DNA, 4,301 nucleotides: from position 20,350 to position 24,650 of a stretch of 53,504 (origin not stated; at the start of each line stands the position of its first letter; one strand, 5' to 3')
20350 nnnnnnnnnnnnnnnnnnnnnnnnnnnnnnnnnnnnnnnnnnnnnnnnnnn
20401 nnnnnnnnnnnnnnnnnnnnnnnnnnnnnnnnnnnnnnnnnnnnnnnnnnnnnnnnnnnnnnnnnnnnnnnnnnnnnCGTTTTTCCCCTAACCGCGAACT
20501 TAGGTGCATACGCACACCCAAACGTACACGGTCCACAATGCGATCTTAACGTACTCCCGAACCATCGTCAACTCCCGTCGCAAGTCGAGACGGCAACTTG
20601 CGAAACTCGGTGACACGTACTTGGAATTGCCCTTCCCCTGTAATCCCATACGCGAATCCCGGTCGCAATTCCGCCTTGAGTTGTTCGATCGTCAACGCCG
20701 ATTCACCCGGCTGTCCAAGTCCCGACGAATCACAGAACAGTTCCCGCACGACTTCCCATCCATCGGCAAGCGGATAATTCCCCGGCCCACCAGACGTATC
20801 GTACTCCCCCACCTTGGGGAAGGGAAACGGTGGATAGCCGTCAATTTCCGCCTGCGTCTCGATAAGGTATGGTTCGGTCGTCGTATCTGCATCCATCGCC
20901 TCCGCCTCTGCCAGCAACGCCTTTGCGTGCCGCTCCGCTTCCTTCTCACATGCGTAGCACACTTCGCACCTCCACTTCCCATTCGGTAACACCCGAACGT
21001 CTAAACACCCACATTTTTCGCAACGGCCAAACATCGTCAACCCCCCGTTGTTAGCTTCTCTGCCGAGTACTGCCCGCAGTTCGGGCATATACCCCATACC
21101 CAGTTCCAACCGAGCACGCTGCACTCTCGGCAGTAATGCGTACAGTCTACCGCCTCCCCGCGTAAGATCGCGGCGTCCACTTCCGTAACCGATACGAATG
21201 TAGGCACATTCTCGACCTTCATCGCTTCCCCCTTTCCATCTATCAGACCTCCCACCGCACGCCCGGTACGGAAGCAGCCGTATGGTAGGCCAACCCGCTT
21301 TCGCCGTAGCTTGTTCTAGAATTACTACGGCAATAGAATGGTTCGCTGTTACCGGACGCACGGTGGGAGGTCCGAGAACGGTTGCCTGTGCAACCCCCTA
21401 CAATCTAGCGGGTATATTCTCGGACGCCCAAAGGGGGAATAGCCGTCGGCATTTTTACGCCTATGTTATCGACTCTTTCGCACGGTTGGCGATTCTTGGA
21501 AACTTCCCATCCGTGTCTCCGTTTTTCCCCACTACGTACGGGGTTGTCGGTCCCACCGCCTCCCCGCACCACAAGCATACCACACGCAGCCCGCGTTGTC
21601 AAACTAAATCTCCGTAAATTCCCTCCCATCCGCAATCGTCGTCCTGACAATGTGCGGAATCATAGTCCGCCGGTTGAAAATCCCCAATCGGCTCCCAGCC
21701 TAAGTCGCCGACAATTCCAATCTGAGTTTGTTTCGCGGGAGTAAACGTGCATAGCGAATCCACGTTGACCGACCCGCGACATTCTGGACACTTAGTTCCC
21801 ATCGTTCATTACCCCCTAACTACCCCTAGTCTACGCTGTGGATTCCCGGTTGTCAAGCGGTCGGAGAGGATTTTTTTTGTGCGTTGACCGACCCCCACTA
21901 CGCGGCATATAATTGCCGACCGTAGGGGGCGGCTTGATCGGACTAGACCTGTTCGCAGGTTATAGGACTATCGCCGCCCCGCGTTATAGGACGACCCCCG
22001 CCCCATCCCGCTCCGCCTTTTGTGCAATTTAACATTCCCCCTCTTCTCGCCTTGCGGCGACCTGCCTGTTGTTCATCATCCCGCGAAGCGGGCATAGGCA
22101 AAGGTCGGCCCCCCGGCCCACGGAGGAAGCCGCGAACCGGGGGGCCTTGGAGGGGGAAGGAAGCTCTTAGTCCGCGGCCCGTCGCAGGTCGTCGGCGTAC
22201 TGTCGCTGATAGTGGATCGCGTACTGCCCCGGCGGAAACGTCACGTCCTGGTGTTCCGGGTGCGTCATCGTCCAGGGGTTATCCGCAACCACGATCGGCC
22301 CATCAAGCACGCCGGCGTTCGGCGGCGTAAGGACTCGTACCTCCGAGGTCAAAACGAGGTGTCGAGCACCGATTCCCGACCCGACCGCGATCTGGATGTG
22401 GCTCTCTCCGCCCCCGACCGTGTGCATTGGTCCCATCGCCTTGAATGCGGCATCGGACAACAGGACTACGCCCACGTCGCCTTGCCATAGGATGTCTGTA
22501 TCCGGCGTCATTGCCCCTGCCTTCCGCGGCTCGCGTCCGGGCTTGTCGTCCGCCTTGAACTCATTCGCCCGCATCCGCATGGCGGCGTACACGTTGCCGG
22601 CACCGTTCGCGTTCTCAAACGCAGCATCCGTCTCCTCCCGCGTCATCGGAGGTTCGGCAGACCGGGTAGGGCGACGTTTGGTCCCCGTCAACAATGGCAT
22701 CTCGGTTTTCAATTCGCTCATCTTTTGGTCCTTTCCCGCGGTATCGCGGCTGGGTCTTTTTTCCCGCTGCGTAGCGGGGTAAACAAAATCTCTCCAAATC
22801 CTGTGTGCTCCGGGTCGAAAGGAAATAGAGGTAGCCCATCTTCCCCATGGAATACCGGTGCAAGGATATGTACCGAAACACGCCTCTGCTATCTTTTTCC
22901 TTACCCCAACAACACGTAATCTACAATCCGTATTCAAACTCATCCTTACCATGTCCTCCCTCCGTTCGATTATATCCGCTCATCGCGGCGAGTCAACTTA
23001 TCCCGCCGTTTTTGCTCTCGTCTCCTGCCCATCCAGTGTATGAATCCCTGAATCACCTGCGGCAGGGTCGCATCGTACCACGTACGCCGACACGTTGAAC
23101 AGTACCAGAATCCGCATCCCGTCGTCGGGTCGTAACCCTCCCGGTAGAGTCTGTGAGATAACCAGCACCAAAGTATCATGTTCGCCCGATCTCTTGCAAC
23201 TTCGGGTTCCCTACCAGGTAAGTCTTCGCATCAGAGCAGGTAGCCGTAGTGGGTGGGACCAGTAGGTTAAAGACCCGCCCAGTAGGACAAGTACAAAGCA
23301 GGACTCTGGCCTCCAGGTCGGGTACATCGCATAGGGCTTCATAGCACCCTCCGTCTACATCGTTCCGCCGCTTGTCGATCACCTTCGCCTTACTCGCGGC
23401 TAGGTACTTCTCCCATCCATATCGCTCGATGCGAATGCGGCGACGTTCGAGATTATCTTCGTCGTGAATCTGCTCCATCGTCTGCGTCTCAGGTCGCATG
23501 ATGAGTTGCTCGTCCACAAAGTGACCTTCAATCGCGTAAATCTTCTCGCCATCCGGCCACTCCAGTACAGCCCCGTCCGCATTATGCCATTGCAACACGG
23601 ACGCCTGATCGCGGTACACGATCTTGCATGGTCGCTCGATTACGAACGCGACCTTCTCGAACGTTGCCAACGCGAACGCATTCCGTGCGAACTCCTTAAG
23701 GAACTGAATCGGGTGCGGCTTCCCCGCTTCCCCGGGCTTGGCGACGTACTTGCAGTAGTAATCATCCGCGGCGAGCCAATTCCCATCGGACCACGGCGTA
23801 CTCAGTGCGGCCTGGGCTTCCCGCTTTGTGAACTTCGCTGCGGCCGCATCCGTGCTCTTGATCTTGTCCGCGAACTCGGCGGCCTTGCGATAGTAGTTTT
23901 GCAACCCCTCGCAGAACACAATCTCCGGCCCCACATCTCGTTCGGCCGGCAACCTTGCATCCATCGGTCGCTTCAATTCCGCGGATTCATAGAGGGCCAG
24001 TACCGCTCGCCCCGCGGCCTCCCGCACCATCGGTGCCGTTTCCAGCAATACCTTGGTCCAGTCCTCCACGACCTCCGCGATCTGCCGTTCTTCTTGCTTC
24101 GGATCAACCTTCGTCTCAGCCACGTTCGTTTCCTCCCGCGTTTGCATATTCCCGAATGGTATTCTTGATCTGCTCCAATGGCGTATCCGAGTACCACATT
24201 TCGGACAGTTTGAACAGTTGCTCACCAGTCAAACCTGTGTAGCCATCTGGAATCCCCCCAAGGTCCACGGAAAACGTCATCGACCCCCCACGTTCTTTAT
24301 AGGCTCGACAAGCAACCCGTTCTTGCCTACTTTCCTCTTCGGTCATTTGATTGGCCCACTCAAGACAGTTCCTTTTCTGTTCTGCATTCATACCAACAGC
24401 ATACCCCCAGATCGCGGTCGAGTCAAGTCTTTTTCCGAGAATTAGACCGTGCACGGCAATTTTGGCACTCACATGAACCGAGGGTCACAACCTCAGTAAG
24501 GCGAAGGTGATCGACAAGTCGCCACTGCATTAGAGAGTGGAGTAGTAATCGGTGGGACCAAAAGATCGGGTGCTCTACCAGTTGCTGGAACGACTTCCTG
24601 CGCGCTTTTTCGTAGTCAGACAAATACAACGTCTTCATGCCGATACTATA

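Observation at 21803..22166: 364-bp regulatory gap: back-to-back promoters (one antisense), twin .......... boxes and a stack of hairpins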

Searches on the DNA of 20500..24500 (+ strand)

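Call 8: search_dna_similar(query=window:20500-24500:+, collection=phages, mode=distant, max_rows=20)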
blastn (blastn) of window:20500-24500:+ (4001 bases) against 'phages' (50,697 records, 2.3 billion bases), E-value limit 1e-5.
No match.

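Call 51: search_rna_families(source=window, start=21700, end=22300, threshold=evalue, max_evalue=10)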
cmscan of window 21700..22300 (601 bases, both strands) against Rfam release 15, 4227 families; matches with E-value up to 10: 3.
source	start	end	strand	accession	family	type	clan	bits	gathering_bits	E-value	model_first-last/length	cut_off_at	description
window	21921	21984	+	RF03298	mir-4488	Gene; miRNA;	-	22.4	71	1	1-62/62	no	mir-4488 microRNA precursor family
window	22063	22083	-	RF01133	sR3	Gene; snRNA; snoRNA; CD-box;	-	12.9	41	0.84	1-55/55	no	Small nucleolar RNA sR3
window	22155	22172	+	RF00226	IRES_n-myc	Cis-reg; IRES;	-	8.7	40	1.4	258-275/322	no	n-myc internal ribosome entry site (IRES)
